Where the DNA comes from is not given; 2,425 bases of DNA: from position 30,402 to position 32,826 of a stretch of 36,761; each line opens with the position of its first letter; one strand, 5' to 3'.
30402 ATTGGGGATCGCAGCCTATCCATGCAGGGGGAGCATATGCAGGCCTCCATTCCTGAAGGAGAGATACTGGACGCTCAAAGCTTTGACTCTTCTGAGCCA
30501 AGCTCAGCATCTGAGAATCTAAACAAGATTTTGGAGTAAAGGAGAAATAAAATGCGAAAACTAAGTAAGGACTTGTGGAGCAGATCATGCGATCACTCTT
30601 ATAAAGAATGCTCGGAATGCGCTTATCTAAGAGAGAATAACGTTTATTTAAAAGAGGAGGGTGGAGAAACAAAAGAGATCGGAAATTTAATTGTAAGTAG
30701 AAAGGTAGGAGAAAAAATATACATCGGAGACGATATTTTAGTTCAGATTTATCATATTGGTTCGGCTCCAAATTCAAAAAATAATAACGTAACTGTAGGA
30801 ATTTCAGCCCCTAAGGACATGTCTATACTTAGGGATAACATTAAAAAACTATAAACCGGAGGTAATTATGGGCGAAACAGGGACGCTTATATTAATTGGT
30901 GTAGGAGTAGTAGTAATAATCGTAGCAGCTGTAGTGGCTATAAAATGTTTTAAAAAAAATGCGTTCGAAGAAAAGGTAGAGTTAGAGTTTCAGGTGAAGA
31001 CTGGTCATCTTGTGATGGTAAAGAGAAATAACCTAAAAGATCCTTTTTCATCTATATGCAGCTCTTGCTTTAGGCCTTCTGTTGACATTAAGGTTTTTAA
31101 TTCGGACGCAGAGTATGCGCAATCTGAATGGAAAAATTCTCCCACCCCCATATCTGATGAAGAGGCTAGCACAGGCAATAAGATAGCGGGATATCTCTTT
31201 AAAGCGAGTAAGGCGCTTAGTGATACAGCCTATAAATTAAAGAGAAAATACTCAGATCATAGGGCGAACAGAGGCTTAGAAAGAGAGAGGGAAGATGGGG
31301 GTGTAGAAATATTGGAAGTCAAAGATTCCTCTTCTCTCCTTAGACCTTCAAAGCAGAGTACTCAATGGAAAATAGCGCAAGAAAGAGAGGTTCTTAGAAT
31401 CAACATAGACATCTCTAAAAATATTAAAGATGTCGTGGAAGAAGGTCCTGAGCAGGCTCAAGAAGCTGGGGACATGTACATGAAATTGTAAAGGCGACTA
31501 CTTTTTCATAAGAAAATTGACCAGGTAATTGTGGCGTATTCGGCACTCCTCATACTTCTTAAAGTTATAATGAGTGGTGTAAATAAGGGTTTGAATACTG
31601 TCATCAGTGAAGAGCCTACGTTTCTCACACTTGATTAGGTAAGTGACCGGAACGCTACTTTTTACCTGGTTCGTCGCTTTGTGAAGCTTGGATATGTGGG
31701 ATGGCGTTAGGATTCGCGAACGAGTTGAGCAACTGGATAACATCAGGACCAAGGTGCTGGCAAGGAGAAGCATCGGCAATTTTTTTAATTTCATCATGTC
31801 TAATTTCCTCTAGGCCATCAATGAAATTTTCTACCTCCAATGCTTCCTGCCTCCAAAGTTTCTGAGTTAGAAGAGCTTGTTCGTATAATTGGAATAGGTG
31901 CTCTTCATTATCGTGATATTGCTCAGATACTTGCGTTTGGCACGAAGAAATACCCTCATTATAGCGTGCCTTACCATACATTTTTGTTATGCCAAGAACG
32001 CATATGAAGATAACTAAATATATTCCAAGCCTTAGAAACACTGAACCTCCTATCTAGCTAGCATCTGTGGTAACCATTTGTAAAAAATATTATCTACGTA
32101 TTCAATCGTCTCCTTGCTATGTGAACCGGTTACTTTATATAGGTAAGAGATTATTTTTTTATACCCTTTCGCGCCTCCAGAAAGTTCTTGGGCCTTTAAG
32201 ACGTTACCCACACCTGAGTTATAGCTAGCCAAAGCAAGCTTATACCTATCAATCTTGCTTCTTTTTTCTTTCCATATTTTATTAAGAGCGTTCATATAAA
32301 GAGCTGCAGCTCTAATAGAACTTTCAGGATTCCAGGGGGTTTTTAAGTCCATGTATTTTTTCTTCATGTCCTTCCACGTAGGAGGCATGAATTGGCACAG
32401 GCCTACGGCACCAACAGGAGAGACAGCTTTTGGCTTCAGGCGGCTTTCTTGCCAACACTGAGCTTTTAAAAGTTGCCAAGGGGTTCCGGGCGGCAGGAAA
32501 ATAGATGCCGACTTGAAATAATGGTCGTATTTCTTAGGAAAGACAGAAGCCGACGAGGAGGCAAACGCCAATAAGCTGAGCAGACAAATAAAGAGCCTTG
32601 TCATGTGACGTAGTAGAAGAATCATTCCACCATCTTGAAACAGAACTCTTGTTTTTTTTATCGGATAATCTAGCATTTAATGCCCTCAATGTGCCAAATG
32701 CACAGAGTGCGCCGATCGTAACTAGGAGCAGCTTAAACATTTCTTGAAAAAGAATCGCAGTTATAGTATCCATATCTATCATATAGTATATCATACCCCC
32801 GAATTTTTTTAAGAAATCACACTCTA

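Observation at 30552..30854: Phage CsrA homologue with a Cys/His N-terminal extension and an enlarged loop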

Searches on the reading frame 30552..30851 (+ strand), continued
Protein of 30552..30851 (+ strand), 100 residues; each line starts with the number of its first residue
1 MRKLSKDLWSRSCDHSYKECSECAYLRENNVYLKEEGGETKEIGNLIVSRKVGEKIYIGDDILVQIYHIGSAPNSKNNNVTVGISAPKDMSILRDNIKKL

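Call 55: fold_search(model_id=the predicted structure, library=pdb)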
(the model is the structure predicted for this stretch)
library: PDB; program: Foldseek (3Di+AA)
matches with E <= 10: 172; with E <= 0.001: 0
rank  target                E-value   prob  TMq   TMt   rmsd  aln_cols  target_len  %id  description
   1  1vpz_A                3.5e-03  1.00  0.44  0.74   1.7        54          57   35  Crystal structure of a putative carbon storage regulator protein (csra, pa0905) from pseudomonas aeruginosa at 2.05 A  (released 2004-12-14)
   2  5z38_F                3.7e-03  1.00  0.44  0.72   1.9        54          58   37  Crystal structure of CsrA bound to CesT (released 2018-04-04)
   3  2mfc_MODEL_1_A        3.7e-03  1.00  0.40  0.65   2.9        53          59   45  Csr/Rsm protein-RNA recognition - A molecular affinity ruler: RsmZ(SL1)/RsmE(dimer) 2:1 complex (released 2014-02-26)
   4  5z38_J                8.4e-03  1.00  0.43  0.75   1.7        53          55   38  Crystal structure of CsrA bound to CesT (released 2018-04-04)
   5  2bti_A                1.6e-02  1.00  0.44  0.74   1.7        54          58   37  Structure-function studies of the RmsA CsrA post-transcriptional global regulator protein family reveals a class of RN (released 2006-01-04)
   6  5z38_L                2.2e-02  1.00  0.43  0.76   1.7        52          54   38  Crystal structure of CsrA bound to CesT (released 2018-04-04)
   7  5dmb_D                2.6e-02  1.00  0.42  0.58   1.8        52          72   38  Crystal structure of a translational regulator bound to a flagellar assembly factor (released 2016-08-24)
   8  5hab_B                3.7e-01  0.90  0.32  0.08   5.9        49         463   26  Crystal structure of mpy-RNase J (mutant H84A), an archaeal RNase J from Methanolobus psychrophilus R15, complex with  (released 2017-01-04)
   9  5hab_A                7.9e-01  0.84  0.32  0.08   4.0        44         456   30  Crystal structure of mpy-RNase J (mutant H84A), an archaeal RNase J from Methanolobus psychrophilus R15, complex with  (released 2017-01-04)
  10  5ws2_B                1.0e+00  0.77  0.32  0.08   4.3        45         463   29  Crystal structure of mpy-RNase J (mutant S247A), an archaeal RNase J from Methanolobus psychrophilus R15, complex with (released 2017-12-06)
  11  5ws2_A                1.2e+00  0.72  0.32  0.08   4.2        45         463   29  Crystal structure of mpy-RNase J (mutant S247A), an archaeal RNase J from Methanolobus psychrophilus R15, complex with (released 2017-12-06)
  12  5haa_B                1.3e+00  0.60  0.33  0.08   5.8        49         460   26  Crystal structure of mpy-RNase J, an archaeal RNase J from Methanolobus psychrophilus R15 (released 2017-01-04)
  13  7u2r                  1.5e+00  0.47  0.25  0.11   3.5        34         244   15  Structure of Paenibacillus sp. J14 Apyc1 (released 2022-04-20)
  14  3hbl_C                1.7e+00  0.63  0.27  0.03   3.5        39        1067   15  Crystal Structure of S. aureus Pyruvate Carboxylase T908A Mutant (released 2009-06-30)
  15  8uib_K                1.8e+00  0.69  0.30  0.08   3.0        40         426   12  Structure of the human INTS9-INTS11-BRAT1 complex (released 2024-08-21)
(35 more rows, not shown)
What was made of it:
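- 30687..30845 (+): CsrA core, residues 46-98 (beta1-beta5 plus a stub of the helix). Foldseek top 7 PDB hits are all CsrA/RsmA/RsmE, TM (target-normalised) 0.58-0.76, rmsd 1.7-2.9 A (call 55).
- On CsrA/RsmA family (Pfam PF02599): The Foldseek top 7 PDB hits are all CsrA/RsmA/RsmE, probability 1.00, rmsd 1.7-2.9 A over 52-54 columns (call 55).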

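Call 66: find_encoding_contigs(protein=P0104, flank=5000, max_places=2)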
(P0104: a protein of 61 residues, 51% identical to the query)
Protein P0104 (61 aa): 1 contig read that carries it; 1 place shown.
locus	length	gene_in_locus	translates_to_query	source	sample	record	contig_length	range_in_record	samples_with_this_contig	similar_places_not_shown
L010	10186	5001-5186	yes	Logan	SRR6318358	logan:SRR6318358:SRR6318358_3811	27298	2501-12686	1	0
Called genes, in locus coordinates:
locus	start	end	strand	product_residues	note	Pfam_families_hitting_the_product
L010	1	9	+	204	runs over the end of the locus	PF01527:HTH_Tnp_1 (faint), PF13384:HTH_23 (faint)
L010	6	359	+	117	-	-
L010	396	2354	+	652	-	-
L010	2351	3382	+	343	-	-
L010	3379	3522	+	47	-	-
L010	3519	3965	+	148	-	-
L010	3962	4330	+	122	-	-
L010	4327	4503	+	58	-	-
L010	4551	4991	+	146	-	-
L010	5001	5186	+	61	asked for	PF02599:CsrA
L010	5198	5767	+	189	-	PF16473:Rv2179c-like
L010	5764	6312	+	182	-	PF21448:DNMK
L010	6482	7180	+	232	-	-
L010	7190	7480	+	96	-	-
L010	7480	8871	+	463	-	-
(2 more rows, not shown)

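Call 67: find_encoding_contigs(protein=P0084, flank=5000, max_places=2)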
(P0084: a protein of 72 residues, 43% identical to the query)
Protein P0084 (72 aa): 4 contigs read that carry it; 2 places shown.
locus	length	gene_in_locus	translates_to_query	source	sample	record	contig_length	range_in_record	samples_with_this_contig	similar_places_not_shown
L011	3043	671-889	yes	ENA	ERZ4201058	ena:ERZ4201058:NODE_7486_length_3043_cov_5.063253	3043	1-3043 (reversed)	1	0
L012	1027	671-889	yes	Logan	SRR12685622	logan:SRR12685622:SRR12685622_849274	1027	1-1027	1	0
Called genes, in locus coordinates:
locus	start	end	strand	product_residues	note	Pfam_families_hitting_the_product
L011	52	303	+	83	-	-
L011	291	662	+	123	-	-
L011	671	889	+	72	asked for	PF02599:CsrA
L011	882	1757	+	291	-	-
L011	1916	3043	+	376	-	?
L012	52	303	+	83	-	-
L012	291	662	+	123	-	-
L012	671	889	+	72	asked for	PF02599:CsrA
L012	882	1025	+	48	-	?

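Call 68: find_encoding_contigs(protein=P0060, flank=5000, max_places=2)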
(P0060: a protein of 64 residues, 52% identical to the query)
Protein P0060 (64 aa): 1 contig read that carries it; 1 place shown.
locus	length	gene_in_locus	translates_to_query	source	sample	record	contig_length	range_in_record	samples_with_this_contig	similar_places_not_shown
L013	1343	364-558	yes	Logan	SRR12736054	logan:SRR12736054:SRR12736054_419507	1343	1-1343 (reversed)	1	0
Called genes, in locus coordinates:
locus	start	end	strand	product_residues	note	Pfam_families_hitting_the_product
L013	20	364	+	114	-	-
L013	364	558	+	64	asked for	PF02599:CsrA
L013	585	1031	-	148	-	-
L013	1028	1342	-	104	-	?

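Call 73: find_related_loci(query=window:30552-30851:+, collection=metagenome_contigs, flank=3000)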
Query window:30552-30851:+ (100 aa) in metagenome_contigs; peptide patterns used: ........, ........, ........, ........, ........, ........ (x = any residue, [..] = any of these).
357 stretches matched a pattern; 9 encode a relative of the query (tblastn E <= 1e-3); 9 distinct loci.
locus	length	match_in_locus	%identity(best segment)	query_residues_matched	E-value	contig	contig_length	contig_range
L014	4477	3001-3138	54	46-97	2e-11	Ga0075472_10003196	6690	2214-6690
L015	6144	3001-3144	41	46-99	3e-11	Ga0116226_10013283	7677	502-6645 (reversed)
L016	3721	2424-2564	51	46-94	3e-10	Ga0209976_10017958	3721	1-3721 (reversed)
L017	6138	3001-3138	42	46-97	2e-9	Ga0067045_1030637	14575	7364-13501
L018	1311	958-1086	45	46-94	5e-9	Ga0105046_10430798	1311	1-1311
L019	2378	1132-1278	33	40-94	7e-9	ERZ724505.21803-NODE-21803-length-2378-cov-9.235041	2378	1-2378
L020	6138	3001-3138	40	46-97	4e-8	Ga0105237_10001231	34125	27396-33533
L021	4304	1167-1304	40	46-97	4e-8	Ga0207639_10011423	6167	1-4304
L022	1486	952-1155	34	19-97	1e-7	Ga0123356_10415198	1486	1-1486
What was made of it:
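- Tried and rejected: the JGI metagenome scan (call 73);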

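Call 79: fold_search(model_id=the predicted structure, library=viral)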
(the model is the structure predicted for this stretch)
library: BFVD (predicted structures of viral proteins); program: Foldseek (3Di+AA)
matches with E <= 10: 161; with E <= 0.001: 0
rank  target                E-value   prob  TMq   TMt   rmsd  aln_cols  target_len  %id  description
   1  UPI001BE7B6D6         3.5e-01  0.97  0.39  0.64   4.2        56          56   14  (no name look-up for this kind of identifier)
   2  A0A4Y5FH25            1.3e+00  0.44  0.29  0.19   7.8        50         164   18  Uncharacterized protein [Lactobacillus phage SAC12B]
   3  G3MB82                1.6e+00  0.04  0.17  0.15  16.7       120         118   11  Gp12 [Bacillus phage G]
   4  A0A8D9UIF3            1.7e+00  0.06  0.19  0.15  18.0        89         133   16  (no name in the UniProt tables at hand)
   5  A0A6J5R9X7            1.8e+00  0.25  0.24  0.31   4.0        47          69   11  Uncharacterized protein [uncultured Caudovirales phage]
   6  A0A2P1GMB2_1          1.8e+00  0.04  0.19  0.04  18.6       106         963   11  Uncharacterized protein [Western African lungfish astro-like virus]
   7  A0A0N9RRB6            2.0e+00  0.16  0.28  0.38  11.6        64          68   17  Uncharacterized protein [Paenibacillus phage Tripp]
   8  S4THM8                2.0e+00  0.06  0.24  0.23  17.6       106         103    6  Neuraminidase (Fragment) [Influenza A virus (A/mallard/Sweden/59531/2007(H3N4))]
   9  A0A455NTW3            2.2e+00  0.23  0.28  0.27   8.5        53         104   21  Minor structural protein [Pseudomonas phage RLP]
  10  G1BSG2                2.3e+00  0.12  0.26  0.19  12.4        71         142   14  GIY-YIG domain-containing protein [Mycobacterium phage Yoshi]
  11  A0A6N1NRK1            2.3e+00  0.06  0.23  0.10  15.8       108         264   16  Putative ORFan [Tupanvirus deep ocean]
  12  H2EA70                2.4e+00  0.14  0.31  0.15  10.2        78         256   14  Putative AAA family ATPase [Megavirus courdo7]
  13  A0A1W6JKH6            2.4e+00  0.12  0.24  0.29  11.3        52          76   13  Uncharacterized protein [Lactococcus phage AM4]
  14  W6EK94                2.4e+00  0.08  0.29  0.17  12.2        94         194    7  Uncharacterized protein [Shewanella phage Spp001]
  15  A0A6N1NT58            2.4e+00  0.06  0.19  0.25   9.1        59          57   14  Eukaryotic translation initiation factor 5A [Tupanvirus soda lake]
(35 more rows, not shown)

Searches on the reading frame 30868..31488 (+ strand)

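Call 3: search_protein_families(library=pfam, proteins=[window:30868-31488:+], max_evalue=1)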
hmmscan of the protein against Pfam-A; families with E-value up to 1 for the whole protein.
window:30868-31488:+ (207 aa): 3 families
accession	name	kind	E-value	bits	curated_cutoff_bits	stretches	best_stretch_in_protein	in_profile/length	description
PF21932.3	M2AP_beta_dom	-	0.054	13.7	27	1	24-90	72-135/170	MIC2-associated protein, central beta-domain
PF16753.10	Tipalpha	-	0.12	12.7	26.6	1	152-194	25-67/151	TNF-alpha-Inducing protein of Helicobacter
PF19199.5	Phage_coatGP8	-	0.45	11.2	24.6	1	13-30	47-64/69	Phage major coat protein, Gp8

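Call 5: search_protein_families(library=phrogs, proteins=[window:30868-31488:+], max_evalue=0.1)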
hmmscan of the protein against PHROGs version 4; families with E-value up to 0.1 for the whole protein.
window:30868-31488:+ (207 aa): 1 family
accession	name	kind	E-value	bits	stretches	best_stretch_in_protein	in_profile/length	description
phrog_1646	-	head and packaging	0.041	15.2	1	6-31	51-76/81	major coat protein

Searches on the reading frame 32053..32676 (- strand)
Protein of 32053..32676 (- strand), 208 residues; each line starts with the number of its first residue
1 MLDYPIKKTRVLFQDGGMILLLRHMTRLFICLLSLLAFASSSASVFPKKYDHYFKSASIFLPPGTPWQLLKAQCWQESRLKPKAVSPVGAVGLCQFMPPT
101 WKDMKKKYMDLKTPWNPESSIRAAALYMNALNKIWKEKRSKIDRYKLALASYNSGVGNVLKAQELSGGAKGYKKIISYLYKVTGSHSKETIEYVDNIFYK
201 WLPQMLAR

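Call 20: search_protein_families(library=phrogs, proteins=[window:32053-32676:-], max_evalue=0.001)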
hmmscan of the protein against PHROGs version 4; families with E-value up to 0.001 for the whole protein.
window:32053-32676:- (208 aa): 12 families
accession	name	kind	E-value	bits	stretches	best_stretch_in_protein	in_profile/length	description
phrog_669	-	lysis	1.6e-32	113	1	57-205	926-1057/1946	endolysin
phrog_342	-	head and packaging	7.2e-21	75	1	45-189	10-149/1235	internal virion protein with endolysin domain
phrog_2013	-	tail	4.7e-17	63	1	46-194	464-582/657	lytic tail protein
phrog_14342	-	tail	3e-13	51.1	1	69-197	158-268/272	lytic tail fiber protein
phrog_21143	-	tail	1.2e-11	44.8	1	64-164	16-106/576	lytic tail fiber protein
phrog_28504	-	tail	4.8e-09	36.5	1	64-164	245-335/597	lytic tail fiber protein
phrog_10475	-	lysis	9.1e-07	28.9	1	82-197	305-392/700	endolysin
phrog_13449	-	other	1.3e-06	29.1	1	74-160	29-103/269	transglycosylase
phrog_28014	-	unknown function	2.5e-06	28.3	1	75-185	57-154/224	-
phrog_4067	-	other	4e-06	26.5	1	64-150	682-776/980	transglycosylase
phrog_2533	-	unknown function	0.0004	19.5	1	68-182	761-864/1130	-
phrog_36437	-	unknown function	0.00082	19.7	1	80-167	257-338/374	-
